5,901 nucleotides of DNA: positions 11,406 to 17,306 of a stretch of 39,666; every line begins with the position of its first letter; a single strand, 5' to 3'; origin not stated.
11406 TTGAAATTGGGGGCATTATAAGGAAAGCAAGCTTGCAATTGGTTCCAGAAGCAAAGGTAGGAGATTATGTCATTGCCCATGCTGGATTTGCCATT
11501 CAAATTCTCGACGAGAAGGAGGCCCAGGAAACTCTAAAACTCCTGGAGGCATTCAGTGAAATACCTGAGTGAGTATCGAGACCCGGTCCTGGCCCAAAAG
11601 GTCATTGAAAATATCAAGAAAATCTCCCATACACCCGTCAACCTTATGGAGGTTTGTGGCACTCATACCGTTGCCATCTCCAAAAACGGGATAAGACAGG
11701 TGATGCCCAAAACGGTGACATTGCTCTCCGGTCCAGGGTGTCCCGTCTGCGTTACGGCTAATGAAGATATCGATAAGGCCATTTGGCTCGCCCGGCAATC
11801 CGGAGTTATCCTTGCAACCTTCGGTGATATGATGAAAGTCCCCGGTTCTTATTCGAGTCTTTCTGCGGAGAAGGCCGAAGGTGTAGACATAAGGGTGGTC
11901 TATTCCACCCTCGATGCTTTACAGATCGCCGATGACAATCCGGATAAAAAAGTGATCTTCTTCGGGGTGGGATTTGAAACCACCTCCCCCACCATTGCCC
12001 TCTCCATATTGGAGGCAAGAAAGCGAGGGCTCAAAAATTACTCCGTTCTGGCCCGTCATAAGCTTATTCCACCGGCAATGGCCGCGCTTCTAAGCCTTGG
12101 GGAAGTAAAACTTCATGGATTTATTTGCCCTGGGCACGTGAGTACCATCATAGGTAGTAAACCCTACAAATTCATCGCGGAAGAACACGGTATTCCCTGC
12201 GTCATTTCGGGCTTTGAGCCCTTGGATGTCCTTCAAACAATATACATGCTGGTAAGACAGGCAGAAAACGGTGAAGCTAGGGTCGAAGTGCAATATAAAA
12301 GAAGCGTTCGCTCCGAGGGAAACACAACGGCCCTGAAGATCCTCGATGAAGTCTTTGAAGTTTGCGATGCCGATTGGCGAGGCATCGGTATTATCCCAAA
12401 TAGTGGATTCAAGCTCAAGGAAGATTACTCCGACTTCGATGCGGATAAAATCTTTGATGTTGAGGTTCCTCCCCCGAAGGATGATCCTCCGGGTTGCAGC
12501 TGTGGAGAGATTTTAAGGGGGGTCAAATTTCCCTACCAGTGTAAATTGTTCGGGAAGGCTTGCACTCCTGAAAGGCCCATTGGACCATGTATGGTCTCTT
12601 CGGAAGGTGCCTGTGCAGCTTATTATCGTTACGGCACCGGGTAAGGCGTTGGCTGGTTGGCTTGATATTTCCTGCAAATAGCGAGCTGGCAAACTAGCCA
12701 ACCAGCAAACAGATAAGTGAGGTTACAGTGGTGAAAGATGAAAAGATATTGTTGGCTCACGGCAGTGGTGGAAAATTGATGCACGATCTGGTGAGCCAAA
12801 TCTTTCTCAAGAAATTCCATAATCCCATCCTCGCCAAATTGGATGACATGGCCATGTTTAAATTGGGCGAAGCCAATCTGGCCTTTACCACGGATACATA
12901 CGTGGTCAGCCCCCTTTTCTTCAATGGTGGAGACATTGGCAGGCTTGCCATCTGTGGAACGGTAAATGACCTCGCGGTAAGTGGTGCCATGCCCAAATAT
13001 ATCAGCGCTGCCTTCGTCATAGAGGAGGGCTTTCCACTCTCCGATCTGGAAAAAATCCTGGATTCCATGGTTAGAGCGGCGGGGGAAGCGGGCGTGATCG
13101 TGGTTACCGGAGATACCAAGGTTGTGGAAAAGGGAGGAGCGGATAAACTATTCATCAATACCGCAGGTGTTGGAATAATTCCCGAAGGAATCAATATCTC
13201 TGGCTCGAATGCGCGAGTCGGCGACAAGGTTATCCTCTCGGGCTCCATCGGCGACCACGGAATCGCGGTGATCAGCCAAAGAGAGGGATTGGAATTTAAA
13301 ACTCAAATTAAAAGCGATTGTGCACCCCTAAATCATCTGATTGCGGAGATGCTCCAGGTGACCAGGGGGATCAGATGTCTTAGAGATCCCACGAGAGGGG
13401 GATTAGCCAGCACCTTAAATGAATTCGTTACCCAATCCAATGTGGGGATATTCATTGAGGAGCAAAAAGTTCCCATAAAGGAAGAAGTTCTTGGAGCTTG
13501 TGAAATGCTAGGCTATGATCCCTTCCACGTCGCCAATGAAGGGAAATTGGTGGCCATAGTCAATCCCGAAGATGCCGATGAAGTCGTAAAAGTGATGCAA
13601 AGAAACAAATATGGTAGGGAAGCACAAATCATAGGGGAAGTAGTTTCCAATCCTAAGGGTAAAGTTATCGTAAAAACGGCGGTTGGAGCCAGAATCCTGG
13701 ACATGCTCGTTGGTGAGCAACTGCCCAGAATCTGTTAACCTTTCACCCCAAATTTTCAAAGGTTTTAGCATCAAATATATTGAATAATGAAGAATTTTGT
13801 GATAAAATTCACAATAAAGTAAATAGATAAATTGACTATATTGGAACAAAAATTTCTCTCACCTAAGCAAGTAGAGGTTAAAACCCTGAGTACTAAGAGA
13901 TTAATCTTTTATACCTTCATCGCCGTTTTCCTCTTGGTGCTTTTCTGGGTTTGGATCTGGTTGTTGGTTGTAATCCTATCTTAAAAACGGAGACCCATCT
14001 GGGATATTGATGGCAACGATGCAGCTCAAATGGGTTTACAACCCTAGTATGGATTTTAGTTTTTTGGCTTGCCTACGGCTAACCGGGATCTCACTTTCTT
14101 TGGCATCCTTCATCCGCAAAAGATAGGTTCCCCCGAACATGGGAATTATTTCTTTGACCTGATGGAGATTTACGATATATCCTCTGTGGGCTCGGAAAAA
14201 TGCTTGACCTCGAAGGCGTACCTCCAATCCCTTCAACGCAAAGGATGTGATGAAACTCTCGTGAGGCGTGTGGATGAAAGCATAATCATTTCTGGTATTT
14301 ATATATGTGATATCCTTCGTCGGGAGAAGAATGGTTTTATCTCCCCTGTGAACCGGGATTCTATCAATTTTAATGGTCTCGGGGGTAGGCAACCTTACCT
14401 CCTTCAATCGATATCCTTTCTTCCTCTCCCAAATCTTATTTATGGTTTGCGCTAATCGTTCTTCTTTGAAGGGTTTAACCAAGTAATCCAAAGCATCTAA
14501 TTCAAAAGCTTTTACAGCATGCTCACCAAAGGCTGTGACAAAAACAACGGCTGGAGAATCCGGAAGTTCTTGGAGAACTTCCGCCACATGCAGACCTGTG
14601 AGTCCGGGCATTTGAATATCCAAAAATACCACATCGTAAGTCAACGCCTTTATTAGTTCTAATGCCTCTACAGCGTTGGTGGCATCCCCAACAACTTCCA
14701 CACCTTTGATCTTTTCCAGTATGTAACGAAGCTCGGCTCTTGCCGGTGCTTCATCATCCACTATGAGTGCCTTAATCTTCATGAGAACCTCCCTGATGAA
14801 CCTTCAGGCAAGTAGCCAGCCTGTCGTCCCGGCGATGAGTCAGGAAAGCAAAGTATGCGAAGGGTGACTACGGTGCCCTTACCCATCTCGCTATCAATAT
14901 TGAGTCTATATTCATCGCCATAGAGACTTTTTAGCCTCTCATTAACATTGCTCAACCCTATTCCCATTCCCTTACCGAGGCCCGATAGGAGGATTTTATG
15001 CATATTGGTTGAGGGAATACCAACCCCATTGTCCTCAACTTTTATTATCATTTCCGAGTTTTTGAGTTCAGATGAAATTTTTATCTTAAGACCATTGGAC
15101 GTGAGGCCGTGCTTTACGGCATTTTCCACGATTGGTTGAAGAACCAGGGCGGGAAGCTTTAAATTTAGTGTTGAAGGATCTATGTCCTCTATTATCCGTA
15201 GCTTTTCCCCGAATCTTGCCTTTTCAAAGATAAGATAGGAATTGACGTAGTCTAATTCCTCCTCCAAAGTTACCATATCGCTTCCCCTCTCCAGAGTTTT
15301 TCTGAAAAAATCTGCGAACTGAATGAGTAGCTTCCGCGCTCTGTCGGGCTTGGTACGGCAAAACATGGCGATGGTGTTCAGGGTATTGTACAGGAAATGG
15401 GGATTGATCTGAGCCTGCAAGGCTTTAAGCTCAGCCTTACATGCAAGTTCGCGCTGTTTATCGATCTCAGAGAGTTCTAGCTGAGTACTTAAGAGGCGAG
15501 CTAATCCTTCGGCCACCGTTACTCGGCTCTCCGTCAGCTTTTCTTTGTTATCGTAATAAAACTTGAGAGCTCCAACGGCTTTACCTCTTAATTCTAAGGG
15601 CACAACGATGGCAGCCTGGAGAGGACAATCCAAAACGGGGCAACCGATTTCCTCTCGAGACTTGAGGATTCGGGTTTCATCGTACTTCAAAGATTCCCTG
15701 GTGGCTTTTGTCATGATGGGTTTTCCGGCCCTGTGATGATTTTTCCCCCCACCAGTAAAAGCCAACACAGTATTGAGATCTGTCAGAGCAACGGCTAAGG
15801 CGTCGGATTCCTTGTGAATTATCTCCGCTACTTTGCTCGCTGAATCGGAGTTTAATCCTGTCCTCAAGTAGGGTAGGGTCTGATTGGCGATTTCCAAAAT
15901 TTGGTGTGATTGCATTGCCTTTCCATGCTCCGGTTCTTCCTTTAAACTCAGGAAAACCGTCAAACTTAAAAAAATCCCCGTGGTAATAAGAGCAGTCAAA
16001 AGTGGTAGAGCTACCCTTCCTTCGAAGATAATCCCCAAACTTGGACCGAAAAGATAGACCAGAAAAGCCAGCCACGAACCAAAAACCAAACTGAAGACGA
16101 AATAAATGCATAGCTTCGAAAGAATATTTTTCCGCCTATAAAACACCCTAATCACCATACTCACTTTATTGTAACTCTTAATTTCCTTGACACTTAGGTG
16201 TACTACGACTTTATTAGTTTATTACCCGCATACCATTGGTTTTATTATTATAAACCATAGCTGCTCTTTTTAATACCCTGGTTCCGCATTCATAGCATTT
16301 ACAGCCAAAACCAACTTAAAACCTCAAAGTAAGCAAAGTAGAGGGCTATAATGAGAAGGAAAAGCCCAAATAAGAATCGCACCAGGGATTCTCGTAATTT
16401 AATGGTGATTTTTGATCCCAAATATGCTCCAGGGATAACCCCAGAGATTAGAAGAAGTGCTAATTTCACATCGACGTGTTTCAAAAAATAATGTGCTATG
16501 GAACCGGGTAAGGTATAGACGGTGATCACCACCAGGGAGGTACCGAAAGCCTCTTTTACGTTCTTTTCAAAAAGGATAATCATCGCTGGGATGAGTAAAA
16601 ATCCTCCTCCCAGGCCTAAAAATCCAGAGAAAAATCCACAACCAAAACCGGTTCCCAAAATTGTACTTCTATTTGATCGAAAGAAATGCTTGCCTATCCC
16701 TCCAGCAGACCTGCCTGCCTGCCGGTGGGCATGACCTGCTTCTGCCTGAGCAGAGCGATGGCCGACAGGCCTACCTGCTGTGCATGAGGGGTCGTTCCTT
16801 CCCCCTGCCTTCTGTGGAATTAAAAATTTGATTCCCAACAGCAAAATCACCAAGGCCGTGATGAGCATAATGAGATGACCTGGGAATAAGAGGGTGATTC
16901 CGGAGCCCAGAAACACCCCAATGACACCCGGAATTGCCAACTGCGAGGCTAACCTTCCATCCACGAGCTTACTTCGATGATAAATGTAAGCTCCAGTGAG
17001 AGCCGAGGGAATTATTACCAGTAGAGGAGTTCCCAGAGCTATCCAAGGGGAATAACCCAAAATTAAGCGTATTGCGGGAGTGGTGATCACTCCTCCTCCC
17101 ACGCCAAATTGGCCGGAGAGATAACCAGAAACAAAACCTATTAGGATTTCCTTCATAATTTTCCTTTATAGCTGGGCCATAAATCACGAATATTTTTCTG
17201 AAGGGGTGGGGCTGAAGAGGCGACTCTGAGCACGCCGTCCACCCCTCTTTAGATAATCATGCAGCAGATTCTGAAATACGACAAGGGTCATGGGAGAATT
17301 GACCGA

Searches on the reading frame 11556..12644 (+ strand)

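Call 36: search_protein_families(library=pfam, proteins=[window:11556-12644:+], max_evalue=0.00001)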
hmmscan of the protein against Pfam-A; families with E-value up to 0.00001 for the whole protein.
window:11556-12644:+ (362 aa): 1 family
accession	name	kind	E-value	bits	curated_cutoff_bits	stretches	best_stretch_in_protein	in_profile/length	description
PF01924.21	HypD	-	1.6e-157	524.5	25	1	13-360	3-351/351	Hydrogenase formation hypA family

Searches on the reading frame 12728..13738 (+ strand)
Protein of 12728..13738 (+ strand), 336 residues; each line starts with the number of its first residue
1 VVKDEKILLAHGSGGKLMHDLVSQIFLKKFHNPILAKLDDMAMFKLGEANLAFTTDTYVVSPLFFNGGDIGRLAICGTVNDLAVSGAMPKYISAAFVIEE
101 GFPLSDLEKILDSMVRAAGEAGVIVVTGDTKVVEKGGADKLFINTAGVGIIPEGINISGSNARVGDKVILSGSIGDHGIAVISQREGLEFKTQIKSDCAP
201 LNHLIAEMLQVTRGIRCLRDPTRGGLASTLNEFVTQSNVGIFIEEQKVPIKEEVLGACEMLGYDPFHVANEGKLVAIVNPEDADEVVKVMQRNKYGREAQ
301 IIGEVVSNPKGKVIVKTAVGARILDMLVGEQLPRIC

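Call 36: search_protein_families(library=pfam, proteins=[window:12728-13738:+], max_evalue=0.00001)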
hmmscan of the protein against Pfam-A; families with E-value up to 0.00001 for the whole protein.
window:12728-13738:+ (336 aa): 2 families
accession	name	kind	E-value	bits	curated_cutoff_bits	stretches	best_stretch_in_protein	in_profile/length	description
PF02769.27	AIRS_C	-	2.1e-31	109.6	23.1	1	163-316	1-156/156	AIR synthase related protein, C-terminal domain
PF00586.29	AIRS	-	6.6e-21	75.3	24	1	39-151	2-112/112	AIR synthase related protein, N-terminal domain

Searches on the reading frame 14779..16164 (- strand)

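Call 36: search_protein_families(library=pfam, proteins=[window:14779-16164:-], max_evalue=0.00001)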
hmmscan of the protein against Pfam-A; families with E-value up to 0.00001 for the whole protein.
window:14779-16164:- (461 aa): 4 families
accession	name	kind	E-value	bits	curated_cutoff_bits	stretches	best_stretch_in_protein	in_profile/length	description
PF06580.19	His_kinase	-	7.2e-29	100.3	25.2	1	244-322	1-81/81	Histidine kinase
PF02518.31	HATPase_c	-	3.5e-14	53.6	26.4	1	340-437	8-107/111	Histidine kinase-, DNA gyrase B-, and HSP90-like ATPase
PF13492.12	GAF_3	-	2.1e-06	28.6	27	1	179-230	77-128/129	GAF domain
PF15714.11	SpoVT_C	-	4e-06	27.4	27.5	1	107-230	4-128/128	Stage V sporulation protein T C-terminal, transcription factor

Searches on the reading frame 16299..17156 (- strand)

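Call 36: search_protein_families(library=pfam, proteins=[window:16299-17156:-], max_evalue=0.00001)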
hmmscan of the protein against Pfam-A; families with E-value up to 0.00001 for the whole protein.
window:16299-17156:- (285 aa): 1 family
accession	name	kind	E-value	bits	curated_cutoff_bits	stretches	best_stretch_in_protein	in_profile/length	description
PF01925.25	TauE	-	2.6e-48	165.2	32.6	1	4-273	2-236/237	Sulfite exporter TauE/SafE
